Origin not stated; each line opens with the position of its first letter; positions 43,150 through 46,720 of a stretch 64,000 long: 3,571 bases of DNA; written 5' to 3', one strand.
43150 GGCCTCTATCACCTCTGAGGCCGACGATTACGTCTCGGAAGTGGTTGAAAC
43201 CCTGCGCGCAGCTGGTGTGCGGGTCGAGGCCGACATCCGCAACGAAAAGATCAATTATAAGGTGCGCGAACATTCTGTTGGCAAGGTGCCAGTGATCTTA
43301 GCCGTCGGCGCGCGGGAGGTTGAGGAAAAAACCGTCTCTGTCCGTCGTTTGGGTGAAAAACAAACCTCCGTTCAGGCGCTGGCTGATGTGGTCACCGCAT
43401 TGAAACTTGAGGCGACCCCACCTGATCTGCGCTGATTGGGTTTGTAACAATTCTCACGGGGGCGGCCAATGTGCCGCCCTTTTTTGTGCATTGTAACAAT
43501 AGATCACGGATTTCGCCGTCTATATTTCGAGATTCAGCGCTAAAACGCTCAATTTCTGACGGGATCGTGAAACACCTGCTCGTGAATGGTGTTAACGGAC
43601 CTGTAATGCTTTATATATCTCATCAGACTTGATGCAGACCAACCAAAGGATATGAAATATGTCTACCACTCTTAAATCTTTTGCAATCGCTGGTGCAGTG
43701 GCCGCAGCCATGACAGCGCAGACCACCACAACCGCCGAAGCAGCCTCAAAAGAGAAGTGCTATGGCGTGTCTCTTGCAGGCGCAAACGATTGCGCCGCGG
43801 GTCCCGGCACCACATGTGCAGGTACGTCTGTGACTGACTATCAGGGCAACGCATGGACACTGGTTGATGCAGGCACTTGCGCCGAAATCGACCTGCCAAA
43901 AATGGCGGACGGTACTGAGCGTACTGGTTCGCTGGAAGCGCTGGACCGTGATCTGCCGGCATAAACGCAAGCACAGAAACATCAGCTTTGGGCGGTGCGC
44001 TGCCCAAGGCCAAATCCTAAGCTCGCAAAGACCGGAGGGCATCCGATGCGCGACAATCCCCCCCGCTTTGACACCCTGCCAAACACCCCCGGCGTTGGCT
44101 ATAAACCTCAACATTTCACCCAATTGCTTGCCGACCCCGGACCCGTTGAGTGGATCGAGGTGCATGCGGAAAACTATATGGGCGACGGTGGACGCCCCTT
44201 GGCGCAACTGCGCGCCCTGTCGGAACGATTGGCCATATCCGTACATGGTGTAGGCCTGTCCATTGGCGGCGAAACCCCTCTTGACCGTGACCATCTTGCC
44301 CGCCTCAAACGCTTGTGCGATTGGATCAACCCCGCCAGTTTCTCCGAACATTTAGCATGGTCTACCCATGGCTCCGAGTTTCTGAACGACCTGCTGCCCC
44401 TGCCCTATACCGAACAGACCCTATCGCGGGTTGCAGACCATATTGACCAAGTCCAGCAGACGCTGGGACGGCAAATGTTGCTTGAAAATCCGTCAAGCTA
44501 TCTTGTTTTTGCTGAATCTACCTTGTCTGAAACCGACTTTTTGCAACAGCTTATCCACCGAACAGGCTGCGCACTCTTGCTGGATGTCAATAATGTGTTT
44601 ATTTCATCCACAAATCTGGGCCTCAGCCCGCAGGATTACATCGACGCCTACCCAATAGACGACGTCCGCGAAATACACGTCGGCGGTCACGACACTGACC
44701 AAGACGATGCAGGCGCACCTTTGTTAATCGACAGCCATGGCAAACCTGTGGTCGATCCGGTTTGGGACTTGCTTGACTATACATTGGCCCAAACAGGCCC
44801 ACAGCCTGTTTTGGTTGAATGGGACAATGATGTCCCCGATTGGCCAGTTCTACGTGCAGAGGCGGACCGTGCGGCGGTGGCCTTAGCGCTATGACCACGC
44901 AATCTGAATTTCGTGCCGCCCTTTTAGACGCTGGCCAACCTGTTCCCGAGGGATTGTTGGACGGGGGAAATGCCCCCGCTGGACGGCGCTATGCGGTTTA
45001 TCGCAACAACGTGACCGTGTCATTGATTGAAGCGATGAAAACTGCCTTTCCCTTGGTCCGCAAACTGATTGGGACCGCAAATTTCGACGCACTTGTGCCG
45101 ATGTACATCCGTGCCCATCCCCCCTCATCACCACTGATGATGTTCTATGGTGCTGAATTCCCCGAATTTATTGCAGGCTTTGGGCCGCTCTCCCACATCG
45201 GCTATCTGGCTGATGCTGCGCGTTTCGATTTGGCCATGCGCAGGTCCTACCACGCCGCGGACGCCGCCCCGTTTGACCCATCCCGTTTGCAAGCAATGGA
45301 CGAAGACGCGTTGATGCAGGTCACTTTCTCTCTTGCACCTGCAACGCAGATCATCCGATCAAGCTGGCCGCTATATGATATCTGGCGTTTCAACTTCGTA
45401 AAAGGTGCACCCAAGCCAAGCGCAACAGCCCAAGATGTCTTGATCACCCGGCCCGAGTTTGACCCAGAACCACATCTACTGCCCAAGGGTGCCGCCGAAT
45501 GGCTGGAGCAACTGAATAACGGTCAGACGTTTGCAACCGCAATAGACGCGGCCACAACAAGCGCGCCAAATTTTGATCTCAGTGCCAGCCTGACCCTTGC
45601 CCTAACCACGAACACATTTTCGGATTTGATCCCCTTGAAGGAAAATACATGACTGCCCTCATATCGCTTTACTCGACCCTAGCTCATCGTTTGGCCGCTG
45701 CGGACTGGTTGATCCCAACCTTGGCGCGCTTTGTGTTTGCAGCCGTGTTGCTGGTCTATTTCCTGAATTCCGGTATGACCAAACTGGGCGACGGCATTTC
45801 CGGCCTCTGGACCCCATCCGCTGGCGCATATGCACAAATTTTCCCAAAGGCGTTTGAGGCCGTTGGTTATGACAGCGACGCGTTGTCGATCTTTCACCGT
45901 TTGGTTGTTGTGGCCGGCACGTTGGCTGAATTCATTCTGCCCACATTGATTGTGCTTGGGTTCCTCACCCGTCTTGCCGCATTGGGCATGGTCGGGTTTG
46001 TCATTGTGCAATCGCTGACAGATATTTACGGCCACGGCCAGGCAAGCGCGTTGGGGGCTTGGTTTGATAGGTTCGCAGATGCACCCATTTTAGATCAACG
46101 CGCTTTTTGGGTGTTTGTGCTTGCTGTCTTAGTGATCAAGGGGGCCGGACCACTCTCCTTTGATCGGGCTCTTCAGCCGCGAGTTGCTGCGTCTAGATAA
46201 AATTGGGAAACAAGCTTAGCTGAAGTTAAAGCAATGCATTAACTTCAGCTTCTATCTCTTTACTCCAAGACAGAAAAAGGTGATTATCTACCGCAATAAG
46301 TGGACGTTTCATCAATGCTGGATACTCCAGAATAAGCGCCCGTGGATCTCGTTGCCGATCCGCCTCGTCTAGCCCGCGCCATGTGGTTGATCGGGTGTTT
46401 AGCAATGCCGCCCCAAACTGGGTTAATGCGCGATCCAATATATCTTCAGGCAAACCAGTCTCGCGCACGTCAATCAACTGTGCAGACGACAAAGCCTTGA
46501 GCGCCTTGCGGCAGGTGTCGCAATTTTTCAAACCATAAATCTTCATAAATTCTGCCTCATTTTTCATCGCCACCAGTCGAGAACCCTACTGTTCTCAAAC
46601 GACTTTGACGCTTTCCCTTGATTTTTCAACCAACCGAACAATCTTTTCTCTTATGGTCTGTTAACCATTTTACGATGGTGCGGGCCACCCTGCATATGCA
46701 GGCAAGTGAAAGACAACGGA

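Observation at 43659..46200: Complete bufferin-type RiPP operon (precursor, MNIO, DUF2063, DoxX) without the usual sigma/anti-sigma pair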

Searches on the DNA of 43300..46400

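Call 29: search_rna_families(source=window, start=43300, end=46400, threshold=evalue, max_evalue=1)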
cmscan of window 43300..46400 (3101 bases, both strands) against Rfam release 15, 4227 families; matches with E-value up to 1: 0.
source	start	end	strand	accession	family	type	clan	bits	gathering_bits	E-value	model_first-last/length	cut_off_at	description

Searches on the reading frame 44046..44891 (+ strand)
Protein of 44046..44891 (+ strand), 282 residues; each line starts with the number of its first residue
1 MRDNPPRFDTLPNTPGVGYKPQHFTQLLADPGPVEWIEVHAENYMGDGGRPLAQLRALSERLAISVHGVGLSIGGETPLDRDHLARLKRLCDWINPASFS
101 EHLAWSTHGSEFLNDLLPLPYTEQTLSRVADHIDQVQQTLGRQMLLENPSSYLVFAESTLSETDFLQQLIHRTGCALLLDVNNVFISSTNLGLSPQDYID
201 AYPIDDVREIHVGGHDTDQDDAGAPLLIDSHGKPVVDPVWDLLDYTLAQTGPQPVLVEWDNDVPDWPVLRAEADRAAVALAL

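Call 5: search_protein_families(library=pfam, proteins=[window:44046-44891:+], max_evalue=0.01)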
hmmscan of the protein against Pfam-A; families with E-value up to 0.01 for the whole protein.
window:44046-44891:+ (282 aa): 1 family
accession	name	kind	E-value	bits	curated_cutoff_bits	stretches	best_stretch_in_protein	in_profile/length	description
PF05114.20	MbnB_TglH_ChrH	-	1.6e-103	346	25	1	16-278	3-260/263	RiPP precursor modification enzyme MbnB/TglH/ChrH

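Call 6: search_protein_families(library=ncbifam, proteins=[window:44046-44891:+], max_evalue=0.01)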
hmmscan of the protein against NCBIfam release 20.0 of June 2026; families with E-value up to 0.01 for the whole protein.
window:44046-44891:+ (282 aa): 5 families
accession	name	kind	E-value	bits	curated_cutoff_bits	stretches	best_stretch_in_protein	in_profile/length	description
NF050167.1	MNIO_BufB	equivalog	2.5e-111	371.2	310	1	16-276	2-261/262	MNIO family bufferin maturase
NF003818.2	PRK05409.1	equivalog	1.2e-70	238.1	360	1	16-275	3-259/264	HvfB family MNIO-type RiPP peptide maturase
NF050151.1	RiPP_MNIO_ApyH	equivalog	3.4e-27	95.3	400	1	16-276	14-276/283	multinuclear non-heme iron-dependent oxidative enzyme ApyH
TIGR04159.2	methbact_MbnB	equivalog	6.6e-16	58.6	325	1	85-244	71-222/261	methanobactin biosynthesis protein MbnB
NF050165.1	MNIO_ChrH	equivalog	5e-13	48.8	600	1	83-249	80-246/363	MNIO family chryseobactin maturase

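Call 18: search_solved_structures(query=window:44046-44891:+, show_alignments=2)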
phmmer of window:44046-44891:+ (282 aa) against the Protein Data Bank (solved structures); distinct sequences matched with E-value up to 0.001: 8.
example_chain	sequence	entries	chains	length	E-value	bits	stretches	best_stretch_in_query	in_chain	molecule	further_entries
3bww_A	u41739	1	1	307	6.3e-44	153.7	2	16-219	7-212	Protein of unknown function DUF692/COG3220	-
8hci_D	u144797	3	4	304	2.3e-17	66.5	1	16-261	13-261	DUF692 family protein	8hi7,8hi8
7dz9_B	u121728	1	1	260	1.5e-13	54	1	87-267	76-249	cpMbnB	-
7dz9_A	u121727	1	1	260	1.5e-13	54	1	87-267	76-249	MbnB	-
7tcr_A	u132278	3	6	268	1.1e-09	41.3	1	85-245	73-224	Methanobactin biosynthesis cassette protein MbnB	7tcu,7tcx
7tcw_A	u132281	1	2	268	7.4e-09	38.6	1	85-218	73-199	Methanobactin biosynthesis cassette protein MbnB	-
7fc0_B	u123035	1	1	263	1.1e-06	31.5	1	26-241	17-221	Methanobactin biosynthesis cassette protein MbnB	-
7fc0_E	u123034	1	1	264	1.1e-06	31.5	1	26-241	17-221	Methanobactin biosynthesis cassette protein MbnB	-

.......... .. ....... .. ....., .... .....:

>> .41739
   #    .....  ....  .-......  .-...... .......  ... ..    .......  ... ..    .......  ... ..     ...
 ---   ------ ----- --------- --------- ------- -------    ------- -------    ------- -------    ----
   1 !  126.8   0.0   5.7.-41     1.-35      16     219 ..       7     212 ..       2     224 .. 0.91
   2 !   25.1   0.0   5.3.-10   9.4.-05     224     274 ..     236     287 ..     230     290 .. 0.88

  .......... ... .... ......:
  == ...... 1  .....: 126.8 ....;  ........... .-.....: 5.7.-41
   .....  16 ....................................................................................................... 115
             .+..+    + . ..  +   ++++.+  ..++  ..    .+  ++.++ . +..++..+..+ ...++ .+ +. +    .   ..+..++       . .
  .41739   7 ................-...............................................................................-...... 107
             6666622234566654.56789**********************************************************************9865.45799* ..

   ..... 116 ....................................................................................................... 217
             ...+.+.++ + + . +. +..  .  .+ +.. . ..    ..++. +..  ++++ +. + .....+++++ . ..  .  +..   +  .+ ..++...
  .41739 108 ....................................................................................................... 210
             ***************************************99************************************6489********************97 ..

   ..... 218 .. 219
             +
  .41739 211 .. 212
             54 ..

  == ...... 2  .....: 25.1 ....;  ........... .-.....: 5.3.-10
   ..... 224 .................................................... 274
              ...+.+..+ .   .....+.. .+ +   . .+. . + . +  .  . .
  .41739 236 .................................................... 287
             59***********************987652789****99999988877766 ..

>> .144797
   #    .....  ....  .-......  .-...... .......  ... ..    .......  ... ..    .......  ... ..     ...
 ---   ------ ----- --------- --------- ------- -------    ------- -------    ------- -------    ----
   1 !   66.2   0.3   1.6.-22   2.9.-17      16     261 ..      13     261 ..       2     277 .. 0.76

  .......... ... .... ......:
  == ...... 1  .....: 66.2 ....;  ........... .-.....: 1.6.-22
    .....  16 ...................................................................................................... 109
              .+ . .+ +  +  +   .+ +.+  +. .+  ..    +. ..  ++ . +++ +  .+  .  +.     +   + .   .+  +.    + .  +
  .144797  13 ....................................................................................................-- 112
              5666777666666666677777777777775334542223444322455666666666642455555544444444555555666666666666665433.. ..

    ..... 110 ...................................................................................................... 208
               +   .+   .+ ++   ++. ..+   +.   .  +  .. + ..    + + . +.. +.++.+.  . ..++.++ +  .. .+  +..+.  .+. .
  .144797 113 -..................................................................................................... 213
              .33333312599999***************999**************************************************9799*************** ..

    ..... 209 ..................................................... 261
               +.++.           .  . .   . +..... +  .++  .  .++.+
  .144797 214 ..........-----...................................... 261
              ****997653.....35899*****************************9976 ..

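Call 36: search_solved_structures(query=window:44046-44891:+, show_alignments=5, max_evalue=1e-8)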
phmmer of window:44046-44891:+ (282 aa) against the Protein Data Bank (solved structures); distinct sequences matched with E-value up to 1e-8: 6.
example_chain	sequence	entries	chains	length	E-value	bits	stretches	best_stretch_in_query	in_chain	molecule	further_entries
3bww_A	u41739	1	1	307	6.3e-44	153.7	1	16-219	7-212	Protein of unknown function DUF692/COG3220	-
8hci_D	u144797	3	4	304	2.3e-17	66.5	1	16-261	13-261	DUF692 family protein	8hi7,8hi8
7dz9_B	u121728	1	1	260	1.5e-13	54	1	87-267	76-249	cpMbnB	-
7dz9_A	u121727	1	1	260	1.5e-13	54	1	87-267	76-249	MbnB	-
7tcr_A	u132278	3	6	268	1.1e-09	41.3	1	85-245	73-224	Methanobactin biosynthesis cassette protein MbnB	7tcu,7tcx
7tcw_A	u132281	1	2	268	7.4e-09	38.6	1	85-218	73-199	Methanobactin biosynthesis cassette protein MbnB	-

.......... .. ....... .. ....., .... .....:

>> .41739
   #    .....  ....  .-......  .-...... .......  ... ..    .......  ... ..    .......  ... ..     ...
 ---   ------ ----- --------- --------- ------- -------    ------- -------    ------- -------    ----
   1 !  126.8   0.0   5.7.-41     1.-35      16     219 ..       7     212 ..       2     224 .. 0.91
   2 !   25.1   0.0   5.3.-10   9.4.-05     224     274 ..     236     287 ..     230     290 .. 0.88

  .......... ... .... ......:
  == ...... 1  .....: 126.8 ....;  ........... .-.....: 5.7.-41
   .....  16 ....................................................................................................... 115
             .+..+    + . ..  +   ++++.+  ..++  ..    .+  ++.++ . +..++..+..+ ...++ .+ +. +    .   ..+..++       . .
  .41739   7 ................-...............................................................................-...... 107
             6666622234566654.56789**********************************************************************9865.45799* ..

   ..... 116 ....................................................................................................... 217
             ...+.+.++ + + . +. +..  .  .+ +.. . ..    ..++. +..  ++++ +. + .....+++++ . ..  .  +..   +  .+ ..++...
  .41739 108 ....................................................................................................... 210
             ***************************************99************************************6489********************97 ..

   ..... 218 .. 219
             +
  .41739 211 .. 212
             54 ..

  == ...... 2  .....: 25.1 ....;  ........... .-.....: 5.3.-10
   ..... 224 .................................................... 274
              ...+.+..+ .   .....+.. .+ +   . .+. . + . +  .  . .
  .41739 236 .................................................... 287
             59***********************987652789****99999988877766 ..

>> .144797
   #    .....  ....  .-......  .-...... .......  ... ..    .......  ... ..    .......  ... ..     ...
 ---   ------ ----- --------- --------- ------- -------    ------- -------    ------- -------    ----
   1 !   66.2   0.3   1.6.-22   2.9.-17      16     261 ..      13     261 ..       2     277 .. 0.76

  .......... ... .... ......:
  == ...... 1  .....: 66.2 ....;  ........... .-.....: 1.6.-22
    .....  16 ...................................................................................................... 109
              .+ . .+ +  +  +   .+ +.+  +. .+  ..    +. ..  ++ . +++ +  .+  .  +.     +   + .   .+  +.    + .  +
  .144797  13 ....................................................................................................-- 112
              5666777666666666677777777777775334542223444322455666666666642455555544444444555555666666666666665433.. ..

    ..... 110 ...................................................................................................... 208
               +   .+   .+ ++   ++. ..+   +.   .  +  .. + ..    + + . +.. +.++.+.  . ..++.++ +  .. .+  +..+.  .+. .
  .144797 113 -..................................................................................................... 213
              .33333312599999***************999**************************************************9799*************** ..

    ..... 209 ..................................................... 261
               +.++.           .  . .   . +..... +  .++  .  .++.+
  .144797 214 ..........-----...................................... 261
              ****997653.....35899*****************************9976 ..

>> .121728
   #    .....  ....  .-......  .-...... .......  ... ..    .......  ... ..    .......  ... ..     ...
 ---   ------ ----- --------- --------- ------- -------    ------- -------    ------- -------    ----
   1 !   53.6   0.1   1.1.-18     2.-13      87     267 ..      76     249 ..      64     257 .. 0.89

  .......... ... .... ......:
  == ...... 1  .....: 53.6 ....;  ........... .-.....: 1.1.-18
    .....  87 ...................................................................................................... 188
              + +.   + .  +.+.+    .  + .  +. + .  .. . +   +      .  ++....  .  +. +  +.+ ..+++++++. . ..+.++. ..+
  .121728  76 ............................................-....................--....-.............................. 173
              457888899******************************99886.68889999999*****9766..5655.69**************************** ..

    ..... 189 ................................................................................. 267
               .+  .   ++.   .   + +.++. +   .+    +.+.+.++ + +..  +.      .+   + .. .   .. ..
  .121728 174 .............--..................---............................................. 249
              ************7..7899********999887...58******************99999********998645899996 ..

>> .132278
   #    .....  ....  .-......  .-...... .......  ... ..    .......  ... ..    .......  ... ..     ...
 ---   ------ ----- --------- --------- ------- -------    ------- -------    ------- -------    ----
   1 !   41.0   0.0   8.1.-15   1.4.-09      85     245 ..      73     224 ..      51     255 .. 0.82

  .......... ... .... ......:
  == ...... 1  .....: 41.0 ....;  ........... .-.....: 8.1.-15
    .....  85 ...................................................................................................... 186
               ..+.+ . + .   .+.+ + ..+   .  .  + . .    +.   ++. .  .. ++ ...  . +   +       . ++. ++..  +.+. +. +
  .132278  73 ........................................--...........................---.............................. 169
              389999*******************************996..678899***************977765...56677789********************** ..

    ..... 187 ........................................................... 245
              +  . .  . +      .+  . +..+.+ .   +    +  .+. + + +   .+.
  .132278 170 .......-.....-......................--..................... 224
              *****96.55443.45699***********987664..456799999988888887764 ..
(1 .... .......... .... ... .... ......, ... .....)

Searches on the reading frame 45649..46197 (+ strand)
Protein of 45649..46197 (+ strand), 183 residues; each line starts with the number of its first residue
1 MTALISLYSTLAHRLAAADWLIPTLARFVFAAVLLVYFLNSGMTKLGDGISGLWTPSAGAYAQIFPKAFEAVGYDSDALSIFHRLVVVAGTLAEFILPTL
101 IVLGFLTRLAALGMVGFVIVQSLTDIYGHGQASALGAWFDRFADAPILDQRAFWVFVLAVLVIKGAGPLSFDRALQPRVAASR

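Call 5: search_protein_families(library=pfam, proteins=[window:45649-46197:+], max_evalue=0.01)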
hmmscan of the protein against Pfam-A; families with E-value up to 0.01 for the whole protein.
window:45649-46197:+ (183 aa): 1 family
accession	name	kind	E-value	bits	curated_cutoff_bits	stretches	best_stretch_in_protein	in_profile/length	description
PF07681.17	DoxX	-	5.5e-07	30.6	23.6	1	33-120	8-78/85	DoxX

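Call 6: search_protein_families(library=ncbifam, proteins=[window:45649-46197:+], max_evalue=0.01)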
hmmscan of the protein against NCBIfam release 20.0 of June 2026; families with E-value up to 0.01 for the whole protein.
window:45649-46197:+ (183 aa): 1 family
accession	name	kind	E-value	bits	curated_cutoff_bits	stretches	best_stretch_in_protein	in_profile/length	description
NF050144.1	matur_HvfX_fam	equivalog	8.7e-05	22.7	80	1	34-123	11-85/165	HvfX family Cu-binding RiPP maturation protein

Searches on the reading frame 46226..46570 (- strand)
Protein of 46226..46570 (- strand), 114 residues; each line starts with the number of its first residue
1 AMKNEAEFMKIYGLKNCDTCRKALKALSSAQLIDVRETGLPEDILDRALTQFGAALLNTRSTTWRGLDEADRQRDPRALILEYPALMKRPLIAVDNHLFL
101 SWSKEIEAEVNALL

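Call 48: search_protein_families(library=pfam, proteins=[window:46226-46570:-], max_evalue=0.01)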
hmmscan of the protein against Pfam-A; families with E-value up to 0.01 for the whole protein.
window:46226-46570:- (114 aa): 1 family
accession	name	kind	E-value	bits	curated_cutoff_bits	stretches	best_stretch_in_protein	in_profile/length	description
PF03960.21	ArsC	-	8.2e-11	42.5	24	1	12-99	1-68/79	ArsC family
